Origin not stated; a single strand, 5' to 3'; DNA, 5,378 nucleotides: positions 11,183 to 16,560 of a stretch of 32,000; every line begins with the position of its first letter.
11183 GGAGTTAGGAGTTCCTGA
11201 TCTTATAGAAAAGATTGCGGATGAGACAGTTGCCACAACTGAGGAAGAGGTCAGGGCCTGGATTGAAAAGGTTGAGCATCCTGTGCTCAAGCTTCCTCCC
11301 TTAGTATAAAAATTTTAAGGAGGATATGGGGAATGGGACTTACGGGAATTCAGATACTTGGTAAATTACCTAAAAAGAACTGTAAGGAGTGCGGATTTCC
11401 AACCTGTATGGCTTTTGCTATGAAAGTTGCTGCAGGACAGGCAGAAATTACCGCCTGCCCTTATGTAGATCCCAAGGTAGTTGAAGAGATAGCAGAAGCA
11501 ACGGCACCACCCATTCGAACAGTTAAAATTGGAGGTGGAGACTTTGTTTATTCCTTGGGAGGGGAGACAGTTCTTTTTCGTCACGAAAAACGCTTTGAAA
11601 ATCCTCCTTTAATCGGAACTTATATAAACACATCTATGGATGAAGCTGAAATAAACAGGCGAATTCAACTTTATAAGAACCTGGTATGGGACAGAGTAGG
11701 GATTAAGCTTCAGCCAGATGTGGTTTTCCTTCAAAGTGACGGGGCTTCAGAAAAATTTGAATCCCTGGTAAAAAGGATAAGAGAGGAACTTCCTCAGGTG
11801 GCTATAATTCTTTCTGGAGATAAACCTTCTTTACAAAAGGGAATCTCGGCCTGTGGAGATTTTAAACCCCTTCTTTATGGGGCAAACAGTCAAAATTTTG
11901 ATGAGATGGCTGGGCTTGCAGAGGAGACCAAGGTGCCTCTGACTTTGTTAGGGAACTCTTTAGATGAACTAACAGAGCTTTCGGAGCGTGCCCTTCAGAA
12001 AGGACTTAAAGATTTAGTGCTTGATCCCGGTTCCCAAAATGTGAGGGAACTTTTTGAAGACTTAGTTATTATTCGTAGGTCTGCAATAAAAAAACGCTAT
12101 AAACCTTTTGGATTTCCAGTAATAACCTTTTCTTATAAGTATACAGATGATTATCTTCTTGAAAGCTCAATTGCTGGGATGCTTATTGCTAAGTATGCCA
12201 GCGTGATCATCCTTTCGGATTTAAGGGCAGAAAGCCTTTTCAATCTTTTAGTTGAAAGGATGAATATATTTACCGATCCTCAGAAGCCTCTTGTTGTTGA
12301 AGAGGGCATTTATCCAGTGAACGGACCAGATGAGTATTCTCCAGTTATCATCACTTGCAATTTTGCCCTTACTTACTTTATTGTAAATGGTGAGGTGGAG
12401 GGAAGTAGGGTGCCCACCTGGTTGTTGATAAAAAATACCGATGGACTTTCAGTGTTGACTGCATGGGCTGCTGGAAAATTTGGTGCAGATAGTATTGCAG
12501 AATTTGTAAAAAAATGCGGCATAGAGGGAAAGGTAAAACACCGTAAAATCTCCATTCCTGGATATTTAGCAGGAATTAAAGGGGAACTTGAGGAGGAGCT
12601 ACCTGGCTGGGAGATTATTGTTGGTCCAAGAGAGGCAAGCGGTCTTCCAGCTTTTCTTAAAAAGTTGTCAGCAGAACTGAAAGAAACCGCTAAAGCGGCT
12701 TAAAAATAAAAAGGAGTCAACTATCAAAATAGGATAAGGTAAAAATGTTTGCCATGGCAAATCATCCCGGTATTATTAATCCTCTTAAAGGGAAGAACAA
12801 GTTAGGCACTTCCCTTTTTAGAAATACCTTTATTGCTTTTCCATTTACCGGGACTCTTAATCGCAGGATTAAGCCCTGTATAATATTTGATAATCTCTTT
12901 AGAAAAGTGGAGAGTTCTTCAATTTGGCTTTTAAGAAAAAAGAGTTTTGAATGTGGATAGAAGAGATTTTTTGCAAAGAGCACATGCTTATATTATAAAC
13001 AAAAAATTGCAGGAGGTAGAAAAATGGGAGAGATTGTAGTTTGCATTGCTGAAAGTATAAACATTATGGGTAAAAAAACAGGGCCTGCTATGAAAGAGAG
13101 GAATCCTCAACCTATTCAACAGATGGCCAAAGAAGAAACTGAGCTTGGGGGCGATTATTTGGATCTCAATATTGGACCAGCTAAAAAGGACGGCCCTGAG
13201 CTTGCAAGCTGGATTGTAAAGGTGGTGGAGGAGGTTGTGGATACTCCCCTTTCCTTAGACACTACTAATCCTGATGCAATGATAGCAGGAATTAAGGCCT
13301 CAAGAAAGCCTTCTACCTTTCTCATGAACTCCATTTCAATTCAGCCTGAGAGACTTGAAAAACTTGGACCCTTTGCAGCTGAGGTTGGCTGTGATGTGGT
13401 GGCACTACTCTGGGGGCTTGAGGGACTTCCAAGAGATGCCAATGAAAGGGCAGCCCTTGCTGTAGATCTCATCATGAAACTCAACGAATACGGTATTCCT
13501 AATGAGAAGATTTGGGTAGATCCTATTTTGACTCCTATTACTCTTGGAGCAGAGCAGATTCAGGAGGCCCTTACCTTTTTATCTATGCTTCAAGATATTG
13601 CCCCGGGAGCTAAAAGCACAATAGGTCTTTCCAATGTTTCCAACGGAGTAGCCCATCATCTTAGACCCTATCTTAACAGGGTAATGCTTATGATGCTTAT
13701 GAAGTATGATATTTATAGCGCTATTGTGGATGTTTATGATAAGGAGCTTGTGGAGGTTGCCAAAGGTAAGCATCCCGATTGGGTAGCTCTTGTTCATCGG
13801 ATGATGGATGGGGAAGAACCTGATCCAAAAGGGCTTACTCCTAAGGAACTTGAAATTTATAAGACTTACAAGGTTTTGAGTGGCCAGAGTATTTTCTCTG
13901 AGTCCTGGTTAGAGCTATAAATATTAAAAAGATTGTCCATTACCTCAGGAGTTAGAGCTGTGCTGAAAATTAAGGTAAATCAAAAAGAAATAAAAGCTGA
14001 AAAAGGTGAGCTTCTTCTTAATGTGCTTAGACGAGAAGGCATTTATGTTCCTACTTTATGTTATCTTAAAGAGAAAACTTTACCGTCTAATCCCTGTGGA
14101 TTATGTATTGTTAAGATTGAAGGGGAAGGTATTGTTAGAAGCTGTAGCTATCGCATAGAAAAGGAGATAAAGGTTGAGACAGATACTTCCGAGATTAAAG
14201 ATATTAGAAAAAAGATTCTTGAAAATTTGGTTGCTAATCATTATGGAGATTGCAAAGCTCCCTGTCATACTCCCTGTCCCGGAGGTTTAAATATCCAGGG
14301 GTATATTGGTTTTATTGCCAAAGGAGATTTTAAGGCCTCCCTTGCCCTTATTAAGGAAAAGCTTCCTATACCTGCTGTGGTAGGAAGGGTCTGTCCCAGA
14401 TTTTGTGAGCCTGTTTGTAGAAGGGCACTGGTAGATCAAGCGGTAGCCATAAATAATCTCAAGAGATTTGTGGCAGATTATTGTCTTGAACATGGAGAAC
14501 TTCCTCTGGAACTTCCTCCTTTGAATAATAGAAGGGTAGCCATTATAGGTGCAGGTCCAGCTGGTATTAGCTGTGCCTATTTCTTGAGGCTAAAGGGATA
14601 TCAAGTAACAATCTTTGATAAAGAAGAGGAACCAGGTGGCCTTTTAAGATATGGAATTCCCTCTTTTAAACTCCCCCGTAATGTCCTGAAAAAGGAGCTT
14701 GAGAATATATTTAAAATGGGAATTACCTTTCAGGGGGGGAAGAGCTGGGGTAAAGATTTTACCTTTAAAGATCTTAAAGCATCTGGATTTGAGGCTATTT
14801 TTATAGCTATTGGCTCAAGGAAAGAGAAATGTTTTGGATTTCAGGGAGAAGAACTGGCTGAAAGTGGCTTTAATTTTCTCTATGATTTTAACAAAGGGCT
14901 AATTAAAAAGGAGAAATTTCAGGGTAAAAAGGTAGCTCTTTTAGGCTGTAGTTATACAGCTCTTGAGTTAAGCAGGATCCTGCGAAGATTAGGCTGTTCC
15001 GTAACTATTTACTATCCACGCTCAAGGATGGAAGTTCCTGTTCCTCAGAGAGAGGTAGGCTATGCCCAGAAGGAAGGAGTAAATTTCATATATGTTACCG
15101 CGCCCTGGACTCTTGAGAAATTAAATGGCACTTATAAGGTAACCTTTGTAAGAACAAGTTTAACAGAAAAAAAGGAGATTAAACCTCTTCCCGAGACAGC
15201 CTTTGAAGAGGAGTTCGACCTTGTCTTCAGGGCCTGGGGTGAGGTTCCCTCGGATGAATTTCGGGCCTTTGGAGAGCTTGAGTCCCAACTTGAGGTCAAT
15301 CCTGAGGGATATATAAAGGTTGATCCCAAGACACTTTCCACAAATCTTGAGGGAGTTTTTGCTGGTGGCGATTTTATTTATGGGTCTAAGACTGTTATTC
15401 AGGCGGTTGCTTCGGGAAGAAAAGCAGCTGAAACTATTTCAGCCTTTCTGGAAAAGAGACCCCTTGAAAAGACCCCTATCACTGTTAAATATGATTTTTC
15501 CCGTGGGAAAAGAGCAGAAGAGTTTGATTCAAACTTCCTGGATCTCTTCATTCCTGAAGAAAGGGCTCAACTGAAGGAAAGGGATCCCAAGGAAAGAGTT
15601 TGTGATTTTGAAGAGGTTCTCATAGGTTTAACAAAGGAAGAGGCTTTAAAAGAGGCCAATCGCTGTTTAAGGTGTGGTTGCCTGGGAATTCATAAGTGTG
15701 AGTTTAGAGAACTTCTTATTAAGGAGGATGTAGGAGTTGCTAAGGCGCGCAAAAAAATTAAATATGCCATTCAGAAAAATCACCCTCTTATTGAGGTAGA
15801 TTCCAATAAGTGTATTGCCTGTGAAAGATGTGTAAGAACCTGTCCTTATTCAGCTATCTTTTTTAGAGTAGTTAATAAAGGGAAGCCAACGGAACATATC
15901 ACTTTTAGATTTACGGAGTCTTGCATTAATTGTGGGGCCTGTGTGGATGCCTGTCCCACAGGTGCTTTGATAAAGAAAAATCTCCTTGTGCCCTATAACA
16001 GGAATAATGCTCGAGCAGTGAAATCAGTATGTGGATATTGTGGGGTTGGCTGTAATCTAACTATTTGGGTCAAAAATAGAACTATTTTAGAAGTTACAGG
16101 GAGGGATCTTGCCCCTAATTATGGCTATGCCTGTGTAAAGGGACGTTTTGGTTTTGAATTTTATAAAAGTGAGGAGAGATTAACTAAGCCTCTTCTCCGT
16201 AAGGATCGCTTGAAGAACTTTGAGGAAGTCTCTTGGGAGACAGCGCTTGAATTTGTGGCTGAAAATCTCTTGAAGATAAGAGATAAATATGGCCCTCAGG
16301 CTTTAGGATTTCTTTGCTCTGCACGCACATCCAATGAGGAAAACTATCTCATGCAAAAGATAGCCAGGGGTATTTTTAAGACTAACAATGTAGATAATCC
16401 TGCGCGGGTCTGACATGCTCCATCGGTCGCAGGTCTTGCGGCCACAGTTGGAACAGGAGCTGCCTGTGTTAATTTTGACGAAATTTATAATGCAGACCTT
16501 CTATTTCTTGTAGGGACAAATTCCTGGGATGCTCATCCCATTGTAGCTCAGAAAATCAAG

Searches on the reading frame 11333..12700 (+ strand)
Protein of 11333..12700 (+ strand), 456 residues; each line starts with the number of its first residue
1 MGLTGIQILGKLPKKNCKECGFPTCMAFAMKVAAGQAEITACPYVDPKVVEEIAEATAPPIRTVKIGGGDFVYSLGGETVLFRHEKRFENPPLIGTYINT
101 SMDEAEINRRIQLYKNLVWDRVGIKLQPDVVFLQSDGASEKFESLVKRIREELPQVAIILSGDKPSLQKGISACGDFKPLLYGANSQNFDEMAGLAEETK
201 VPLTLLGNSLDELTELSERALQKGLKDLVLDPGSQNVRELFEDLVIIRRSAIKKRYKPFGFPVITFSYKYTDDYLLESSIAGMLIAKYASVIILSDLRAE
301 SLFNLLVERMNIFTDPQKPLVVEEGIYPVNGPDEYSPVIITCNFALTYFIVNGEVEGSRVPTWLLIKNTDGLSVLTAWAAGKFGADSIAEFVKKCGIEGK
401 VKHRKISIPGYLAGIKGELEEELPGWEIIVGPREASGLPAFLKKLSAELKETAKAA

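Call 5: search_protein_families(library=pfam, proteins=[window:11333-12700:+], max_evalue=0.0001)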
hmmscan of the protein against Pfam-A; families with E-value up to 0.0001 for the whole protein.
window:11333-12700:+ (456 aa): 2 families
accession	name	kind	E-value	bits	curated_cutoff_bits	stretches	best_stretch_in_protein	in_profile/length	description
PF03599.22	CdhD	-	4.5e-82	276.3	24.8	1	64-441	2-386/387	CO dehydrogenase/acetyl-CoA synthase delta subunit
PF04060.18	FeS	-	8.3e-16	57.9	23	1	12-44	1-33/33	Putative Fe-S cluster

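Call 6: search_protein_families(library=ncbifam, proteins=[window:11333-12700:+], max_evalue=0.0001)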
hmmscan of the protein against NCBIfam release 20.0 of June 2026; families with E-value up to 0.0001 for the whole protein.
window:11333-12700:+ (456 aa): 7 families
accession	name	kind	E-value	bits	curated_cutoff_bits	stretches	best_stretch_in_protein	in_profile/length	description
NF003195.0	PRK04165.1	equivalog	1.9e-168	561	306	1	1-446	1-447/450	acetyl-CoA decarbonylase/synthase complex subunit gamma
NF043039.1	HgcAB_like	equivalog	3.2e-23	82.9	285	1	319-448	13-141/350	HgcAB-like fusion protein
NF040863.1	HgcA_corrinoid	equivalog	1.3e-18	67.2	275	1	320-445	28-152/325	mercury methylation corrinoid protein HgcA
NF006446.0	PRK08764.1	equivalog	2.8e-06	27.3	220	0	12-51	16-55/139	Rnf electron transport complex subunit RnfB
TIGR01944.1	rnfB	subfamily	7e-06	25.7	68.7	1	12-56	44-87/190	RnfABCDGE type electron transport complex subunit B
NF005415.0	PRK06991.1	equivalog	2.1e-05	24.3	281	1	12-57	15-60/284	electron transport complex subunit RsxB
NF041836.1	rnfB_Methano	equivalog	6.4e-05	22.5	445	1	8-54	43-89/265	Rnf electron transport complex subunit RnfB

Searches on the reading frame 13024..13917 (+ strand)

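Call 5: search_protein_families(library=pfam, proteins=[window:13024-13917:+], max_evalue=0.0001)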
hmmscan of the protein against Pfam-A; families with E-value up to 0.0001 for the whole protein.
window:13024-13917:+ (298 aa): 1 family
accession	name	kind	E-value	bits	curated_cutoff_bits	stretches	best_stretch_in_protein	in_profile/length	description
PF00809.28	Pterin_bind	-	6.8e-13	49.3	25.5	1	13-210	5-212/244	Pterin binding enzyme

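Call 6: search_protein_families(library=ncbifam, proteins=[window:13024-13917:+], max_evalue=0.0001)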
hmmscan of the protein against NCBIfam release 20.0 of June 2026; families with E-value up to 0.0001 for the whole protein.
window:13024-13917:+ (298 aa): 4 families
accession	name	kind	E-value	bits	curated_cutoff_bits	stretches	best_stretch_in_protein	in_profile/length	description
NF005719.0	PRK07535.1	domain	5.4e-57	192.9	259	1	6-247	2-239/268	methyltetrahydrofolate:corrinoid/iron-sulfur protein methyltransferase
NF040758.1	CODH_ACS_meth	exception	3.3e-49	167.6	370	1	6-247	5-243/261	carbon monoxide dehydrogenase/acetyl-CoA synthase methytransferase subunit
TIGR02082.1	metH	equivalog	1.6e-19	69.1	1010.85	1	5-237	343-586/1182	methionine synthase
TIGR00284.1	TIGR00284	hypoth_equivalog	9.7e-06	24.4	256.65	1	31-175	167-295/497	dihydropteroate synthase-like protein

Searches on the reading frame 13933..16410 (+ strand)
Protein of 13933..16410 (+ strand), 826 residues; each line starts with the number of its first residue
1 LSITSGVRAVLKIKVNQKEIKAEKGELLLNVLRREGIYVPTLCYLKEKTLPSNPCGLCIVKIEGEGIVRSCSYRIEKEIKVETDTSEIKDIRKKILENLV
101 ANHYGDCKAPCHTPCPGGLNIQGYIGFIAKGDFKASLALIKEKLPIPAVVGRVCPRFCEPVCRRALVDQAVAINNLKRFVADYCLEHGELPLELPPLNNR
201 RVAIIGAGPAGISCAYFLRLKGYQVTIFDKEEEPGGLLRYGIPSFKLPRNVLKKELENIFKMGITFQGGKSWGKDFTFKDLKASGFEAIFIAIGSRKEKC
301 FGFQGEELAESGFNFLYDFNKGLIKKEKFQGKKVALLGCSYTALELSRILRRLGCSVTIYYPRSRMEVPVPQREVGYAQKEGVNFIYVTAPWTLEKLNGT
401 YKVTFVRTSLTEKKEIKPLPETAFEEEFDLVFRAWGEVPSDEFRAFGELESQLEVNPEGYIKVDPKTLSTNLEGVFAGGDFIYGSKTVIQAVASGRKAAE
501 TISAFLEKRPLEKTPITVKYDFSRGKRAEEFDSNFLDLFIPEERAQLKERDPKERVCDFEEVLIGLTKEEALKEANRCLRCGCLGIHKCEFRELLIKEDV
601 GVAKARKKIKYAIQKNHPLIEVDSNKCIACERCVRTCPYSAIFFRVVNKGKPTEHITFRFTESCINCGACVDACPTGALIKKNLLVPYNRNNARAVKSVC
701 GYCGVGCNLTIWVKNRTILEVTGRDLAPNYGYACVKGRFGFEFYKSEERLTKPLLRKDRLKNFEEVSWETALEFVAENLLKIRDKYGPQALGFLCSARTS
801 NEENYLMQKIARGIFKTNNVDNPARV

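Call 5: search_protein_families(library=pfam, proteins=[window:13933-16410:+], max_evalue=0.0001)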
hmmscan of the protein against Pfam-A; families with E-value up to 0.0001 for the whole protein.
window:13933-16410:+ (826 aa): 20 families
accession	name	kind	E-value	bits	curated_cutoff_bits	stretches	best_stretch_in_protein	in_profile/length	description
PF07992.20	Pyr_redox_2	-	2.1e-31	109.9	26.1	1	201-495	2-291/291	Pyridine nucleotide-disulphide oxidoreductase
PF14691.11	Fer4_20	-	8.6e-22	77.5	25.8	1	106-187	26-111/113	Dihydroprymidine dehydrogenase domain II, 4Fe-4S cluster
PF04879.21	Molybdop_Fe4S4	-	1.9e-13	50.6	22.7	1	695-743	3-52/55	Molybdopterin oxidoreductase Fe4S4 domain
PF13510.11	Fer2_4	-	3.1e-13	50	22.8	1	10-85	3-81/82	2Fe-2S iron-sulfur cluster binding domain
PF00384.28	Molybdopterin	-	9.4e-12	45.1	24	1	749-820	1-75/353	Molybdopterin oxidoreductase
PF12838.12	Fer4_7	-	9.8e-12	45.6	27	1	626-678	1-52/52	4Fe-4S dicluster domain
PF00037.32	Fer4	-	3.8e-11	42.8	21.1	2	661-679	5-23/24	4Fe-4S binding domain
PF00070.33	Pyr_redox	-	2.2e-10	41.4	22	0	201-234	1-34/82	Pyridine nucleotide-disulphide oxidoreductase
PF13450.12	NAD_binding_8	-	9.5e-10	39.1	21.9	1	204-238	1-35/68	NAD(P)-binding Rossmann-like domain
PF12837.12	Fer4_6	-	1.8e-09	37.5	25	2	620-642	2-24/24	4Fe-4S binding domain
PF13738.12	Pyr_redox_3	-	3.7e-09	36.7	30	0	204-232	2-31/305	Pyridine nucleotide-disulphide oxidoreductase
PF13237.11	Fer4_10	-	5.8e-09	36.2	25.5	1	620-675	2-53/53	4Fe-4S dicluster domain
PF14697.11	Fer4_21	-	2e-08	34.7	35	1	622-678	3-55/59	4Fe-4S dicluster domain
PF13187.11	Fer4_9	-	1.3e-07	32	27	1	626-678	1-51/52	4Fe-4S dicluster domain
PF01266.30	DAO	-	1.8e-07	31.5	27.9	1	201-235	1-35/353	FAD dependent oxidoreductase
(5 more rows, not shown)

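Call 6: search_protein_families(library=ncbifam, proteins=[window:13933-16410:+], max_evalue=0.0001)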
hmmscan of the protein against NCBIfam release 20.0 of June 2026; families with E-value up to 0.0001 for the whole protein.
window:13933-16410:+ (826 aa): 109 families (the best 25 are shown)
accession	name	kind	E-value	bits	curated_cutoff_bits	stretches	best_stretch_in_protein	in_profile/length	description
NF009454.0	PRK12814.1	equivalog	9e-146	486.9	916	1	11-637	4-628/657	putative NADPH-dependent glutamate synthase small subunit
NF009410.0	PRK12771.1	subfamily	7.6e-122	407.7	516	1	71-642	10-560/566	NAD(P)-binding protein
NF009414.0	PRK12778.1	equivalog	1.9e-86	291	1103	2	102-508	329-751/752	bifunctional dihydroorotate dehydrogenase B NAD binding subunit/NADPH-dependent glutamate synthase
TIGR01316.1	gltA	equivalog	2e-79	267.5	471.75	1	107-506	31-449/449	NADPH-dependent glutamate synthase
TIGR03315.1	Se_ygfK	equivalog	1.8e-72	244.2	835.3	1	104-641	439-937/1012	putative selenate reductase subunit YgfK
NF010590.0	PRK13984.1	equivalog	7.1e-68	229.2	946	1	105-508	193-608/611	putative oxidoreductase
TIGR01318.1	gltD_gamma_fam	subfamily_domain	1.8e-67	227.9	482.95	1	82-507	17-466/467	glutamate synthase, small subunit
NF009408.0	PRK12769.1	equivalog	5e-66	223.2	1003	1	108-509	233-654/659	formate-dependent uric acid utilization protein AegA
NF009413.0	PRK12775.1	equivalog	1.1e-65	222.1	1895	1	107-519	336-765/1006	putative trifunctional 2-polyprenylphenol hydroxylase/glutamate synthase subunit beta/ferritin domain-containing protein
NF009451.0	PRK12809.1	equivalog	3.9e-57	193.9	1154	1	104-506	212-634/639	formate-dependent uric acid utilization protein YgfT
NF045663.1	diclust_near_Sec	equivalog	7.4e-56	189.7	530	2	106-297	15-201/759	pyridine nucleotide-disulfide oxidoreductase/dicluster-binding protein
TIGR01317.1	GOGAT_sm_gam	subfamily_domain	3.9e-53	181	447.7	1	105-506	45-478/485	glutamate synthase small subunit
NF009415.0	PRK12779.1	equivalog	3e-49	167.7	1519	1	110-507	209-627/944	putative bifunctional glutamate synthase subunit beta/2-polyprenylphenol hydroxylase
NF009409.0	PRK12770.1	subfamily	2.2e-48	165.1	343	1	195-510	14-354/360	putative glutamate synthase subunit beta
TIGR01591.1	Fdh-alpha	equivalog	8.5e-45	153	666.25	1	699-826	2-128/672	formate dehydrogenase subunit alpha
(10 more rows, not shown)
